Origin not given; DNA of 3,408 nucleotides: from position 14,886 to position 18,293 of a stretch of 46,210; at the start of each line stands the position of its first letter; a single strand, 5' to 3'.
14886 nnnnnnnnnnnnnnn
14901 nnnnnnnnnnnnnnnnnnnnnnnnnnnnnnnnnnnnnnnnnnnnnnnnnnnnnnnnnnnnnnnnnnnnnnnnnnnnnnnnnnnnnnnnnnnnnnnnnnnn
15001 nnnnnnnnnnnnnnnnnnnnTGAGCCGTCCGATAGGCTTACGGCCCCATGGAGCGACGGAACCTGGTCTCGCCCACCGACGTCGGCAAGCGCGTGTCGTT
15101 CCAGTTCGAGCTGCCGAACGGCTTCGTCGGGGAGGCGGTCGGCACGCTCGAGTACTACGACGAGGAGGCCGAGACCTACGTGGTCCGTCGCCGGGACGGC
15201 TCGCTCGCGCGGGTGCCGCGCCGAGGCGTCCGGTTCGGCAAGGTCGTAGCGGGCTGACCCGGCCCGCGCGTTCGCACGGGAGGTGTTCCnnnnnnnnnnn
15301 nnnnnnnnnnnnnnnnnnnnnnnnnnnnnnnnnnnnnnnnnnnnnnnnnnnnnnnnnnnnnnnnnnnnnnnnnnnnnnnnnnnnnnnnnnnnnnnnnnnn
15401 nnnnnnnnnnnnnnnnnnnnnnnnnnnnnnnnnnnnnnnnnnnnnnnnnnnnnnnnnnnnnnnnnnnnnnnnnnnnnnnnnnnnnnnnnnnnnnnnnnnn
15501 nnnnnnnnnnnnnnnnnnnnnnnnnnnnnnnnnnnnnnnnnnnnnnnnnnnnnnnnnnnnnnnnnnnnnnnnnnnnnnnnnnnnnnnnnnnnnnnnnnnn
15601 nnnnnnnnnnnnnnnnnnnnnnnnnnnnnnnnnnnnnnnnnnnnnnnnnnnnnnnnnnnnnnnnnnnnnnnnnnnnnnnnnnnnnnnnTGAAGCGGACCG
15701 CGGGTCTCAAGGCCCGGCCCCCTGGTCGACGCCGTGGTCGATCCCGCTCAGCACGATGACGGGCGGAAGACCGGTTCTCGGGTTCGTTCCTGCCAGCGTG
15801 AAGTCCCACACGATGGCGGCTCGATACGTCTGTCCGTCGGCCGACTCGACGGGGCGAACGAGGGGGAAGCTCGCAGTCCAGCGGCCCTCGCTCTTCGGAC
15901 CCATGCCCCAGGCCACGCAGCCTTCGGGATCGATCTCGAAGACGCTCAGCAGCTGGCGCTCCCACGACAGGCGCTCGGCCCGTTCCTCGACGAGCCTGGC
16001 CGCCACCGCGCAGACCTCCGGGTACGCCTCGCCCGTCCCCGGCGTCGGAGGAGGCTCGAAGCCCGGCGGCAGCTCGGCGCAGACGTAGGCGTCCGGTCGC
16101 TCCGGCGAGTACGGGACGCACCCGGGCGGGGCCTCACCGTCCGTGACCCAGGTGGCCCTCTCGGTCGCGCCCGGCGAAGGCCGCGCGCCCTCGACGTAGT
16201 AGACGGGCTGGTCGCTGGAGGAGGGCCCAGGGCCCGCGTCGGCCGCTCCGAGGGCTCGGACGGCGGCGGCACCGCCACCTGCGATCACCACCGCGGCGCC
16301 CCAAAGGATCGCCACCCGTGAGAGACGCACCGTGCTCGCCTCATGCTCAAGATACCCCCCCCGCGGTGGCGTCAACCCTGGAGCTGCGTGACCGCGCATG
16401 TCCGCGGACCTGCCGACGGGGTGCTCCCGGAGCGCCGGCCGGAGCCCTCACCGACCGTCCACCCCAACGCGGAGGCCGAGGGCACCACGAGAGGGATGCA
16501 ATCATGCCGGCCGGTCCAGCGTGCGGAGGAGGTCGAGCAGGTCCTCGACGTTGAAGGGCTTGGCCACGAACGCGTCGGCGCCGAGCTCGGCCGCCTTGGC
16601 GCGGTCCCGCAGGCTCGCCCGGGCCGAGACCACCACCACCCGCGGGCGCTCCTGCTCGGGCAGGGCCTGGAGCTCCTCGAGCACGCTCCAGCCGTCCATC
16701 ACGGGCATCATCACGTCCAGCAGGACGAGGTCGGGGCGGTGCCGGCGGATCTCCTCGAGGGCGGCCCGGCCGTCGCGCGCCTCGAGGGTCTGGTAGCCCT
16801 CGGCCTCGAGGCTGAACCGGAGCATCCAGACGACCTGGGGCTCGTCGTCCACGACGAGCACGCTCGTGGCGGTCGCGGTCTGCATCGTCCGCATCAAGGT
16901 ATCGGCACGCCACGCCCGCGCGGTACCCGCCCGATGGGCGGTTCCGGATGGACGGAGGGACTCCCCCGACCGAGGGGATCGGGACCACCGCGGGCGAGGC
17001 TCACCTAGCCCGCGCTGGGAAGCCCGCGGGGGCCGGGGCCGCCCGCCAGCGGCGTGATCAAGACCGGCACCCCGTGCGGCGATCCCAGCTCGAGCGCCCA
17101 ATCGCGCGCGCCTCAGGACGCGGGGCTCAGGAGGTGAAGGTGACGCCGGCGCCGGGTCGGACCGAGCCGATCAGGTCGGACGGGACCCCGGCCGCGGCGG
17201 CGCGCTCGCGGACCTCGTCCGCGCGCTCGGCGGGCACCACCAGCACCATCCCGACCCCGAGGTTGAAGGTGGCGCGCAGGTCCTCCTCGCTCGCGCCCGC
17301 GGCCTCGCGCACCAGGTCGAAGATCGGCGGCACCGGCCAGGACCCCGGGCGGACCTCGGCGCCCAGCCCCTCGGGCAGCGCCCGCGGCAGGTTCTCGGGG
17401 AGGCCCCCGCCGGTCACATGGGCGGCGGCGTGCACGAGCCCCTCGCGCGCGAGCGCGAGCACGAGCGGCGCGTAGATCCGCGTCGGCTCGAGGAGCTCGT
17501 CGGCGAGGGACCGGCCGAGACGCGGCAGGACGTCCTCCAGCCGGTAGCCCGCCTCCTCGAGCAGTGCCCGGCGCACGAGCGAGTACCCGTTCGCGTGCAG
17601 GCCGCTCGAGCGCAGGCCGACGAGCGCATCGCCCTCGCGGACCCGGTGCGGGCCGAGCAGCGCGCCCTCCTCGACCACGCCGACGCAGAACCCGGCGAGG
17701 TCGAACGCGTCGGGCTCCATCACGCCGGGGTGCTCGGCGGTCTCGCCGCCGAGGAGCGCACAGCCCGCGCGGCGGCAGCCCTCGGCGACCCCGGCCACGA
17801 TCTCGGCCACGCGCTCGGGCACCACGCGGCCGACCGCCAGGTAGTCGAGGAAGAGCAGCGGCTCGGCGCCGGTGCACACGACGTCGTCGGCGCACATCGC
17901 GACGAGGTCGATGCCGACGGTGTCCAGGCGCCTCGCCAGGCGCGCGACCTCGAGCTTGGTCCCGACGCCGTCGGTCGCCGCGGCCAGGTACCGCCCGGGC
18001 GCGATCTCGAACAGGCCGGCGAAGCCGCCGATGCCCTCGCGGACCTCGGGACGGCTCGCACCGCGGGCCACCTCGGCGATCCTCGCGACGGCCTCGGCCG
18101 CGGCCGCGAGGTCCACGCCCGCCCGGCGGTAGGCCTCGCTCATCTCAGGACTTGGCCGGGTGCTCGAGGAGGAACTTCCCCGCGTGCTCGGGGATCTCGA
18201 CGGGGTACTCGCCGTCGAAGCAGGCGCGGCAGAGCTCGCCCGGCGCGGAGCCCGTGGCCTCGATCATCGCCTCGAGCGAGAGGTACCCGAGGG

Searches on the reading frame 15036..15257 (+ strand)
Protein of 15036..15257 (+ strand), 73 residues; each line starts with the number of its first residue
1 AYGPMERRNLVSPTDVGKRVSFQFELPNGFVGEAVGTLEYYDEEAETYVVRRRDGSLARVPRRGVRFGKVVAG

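Call 22: search_protein_families(library=pfam, proteins=[window:15036-15257:+], max_evalue=0.05)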
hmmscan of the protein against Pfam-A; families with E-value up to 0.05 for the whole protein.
window:15036-15257:+ (73 aa): 1 family
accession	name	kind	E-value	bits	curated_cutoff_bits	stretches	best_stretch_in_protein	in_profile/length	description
PF24551.1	SH3_Rv0428c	-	0.00026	21.4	27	1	15-64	2-50/55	Probable histone acetyltransferase Rv0428c SH3 domain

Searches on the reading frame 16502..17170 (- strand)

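Call 14: search_protein_families(library=pfam, proteins=[window:16502-17170:-], max_evalue=0.01)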
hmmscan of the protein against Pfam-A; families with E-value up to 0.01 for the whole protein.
window:16502-17170:- (222 aa): 1 family
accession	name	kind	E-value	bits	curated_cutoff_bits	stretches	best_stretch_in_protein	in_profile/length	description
PF00072.30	Response_reg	-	2.2e-28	99.1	30.2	1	104-215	1-110/111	Response regulator receiver domain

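Call 38: search_protein_families(library=ncbifam, proteins=[window:16502-17170:-], max_evalue=0.01)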
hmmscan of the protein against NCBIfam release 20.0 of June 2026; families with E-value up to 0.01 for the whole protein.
window:16502-17170:- (222 aa): 99 families (the best 25 are shown)
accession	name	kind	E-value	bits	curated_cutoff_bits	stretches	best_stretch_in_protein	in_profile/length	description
NF007135.0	PRK09581.1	equivalog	2e-25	89.5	474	1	102-220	3-121/457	PleD family two-component system response regulator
NF040689.1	MtrAB_MtrA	equivalog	8.3e-24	84.1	300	1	104-217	1-111/219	MtrAB system response regulator MtrA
NF045944.1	ResRegRpaBCyano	equivalog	1.1e-23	83.9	330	1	105-215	1-108/229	response regulator transcription factor RpaB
TIGR02154.1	PhoB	equivalog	2.3e-23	82.7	296.2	1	102-218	3-119/226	phosphate regulon transcriptional regulator PhoB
NF040534.1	resp_reg_YycF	equivalog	3.2e-23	82.2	340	1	103-213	2-109/231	response regulator YycF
TIGR01387.1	cztR_silR_copR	subfamily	4.6e-22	78.7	279.2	1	104-220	1-115/218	heavy metal response regulator transcription factor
NF053854.1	RespRegPhoBBctds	equivalog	1.5e-21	76.8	270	1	104-213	1-109/225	two-component system response regulator PhoB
NF041733.1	resp_reg_CseB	equivalog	9.7e-21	74.2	350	1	103-220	2-116/228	two-component system response regulator CseB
TIGR02875.1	spore_0_A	equivalog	3.1e-20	72.5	200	1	103-218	4-121/262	sporulation transcription factor Spo0A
NF033120.0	vanR_FM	exception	7.2e-20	71.6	460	1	102-211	4-110/231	vancomycin resistance response regulator transcription factor, VanR-F/VanR-M family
NF008469.0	PRK11361.1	equivalog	1.2e-19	70.3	714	1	100-214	3-115/461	acetoacetate metabolism transcriptional regulator AtoC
NF007982.1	PRK10710.1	equivalog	1.8e-19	70.2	380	1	98-218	4-121/235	envelope stress response regulator BaeR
NF008296.0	PRK11083.1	equivalog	4.1e-19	68.9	273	1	101-218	3-117/228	two-component system response regulator CreB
NF008199.0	PRK10955.1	equivalog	5.3e-19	69.1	341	1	103-218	3-114/232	envelope stress response regulator transcription factor CpxR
NF007005.1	PRK09468.1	equivalog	3e-18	66.1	331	1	102-216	4-116/237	osmolarity response regulator transcription factor OmpR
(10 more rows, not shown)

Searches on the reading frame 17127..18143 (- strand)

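Call 14: search_protein_families(library=pfam, proteins=[window:17127-18143:-], max_evalue=0.01)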
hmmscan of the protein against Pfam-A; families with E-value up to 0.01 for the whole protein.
window:17127-18143:- (338 aa): 3 families
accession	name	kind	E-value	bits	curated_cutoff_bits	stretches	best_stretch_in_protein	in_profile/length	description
PF02769.27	AIRS_C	-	1.3e-32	113.6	23.1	1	169-335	1-152/156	AIR synthase related protein, C-terminal domain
PF00586.29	AIRS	-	2.4e-25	89.5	24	1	42-157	4-112/112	AIR synthase related protein, N-terminal domain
PF17891.6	FluMu_N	-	0.0043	17.1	25.8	0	115-139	3-26/49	Mu-like prophage FluMu N-terminal domain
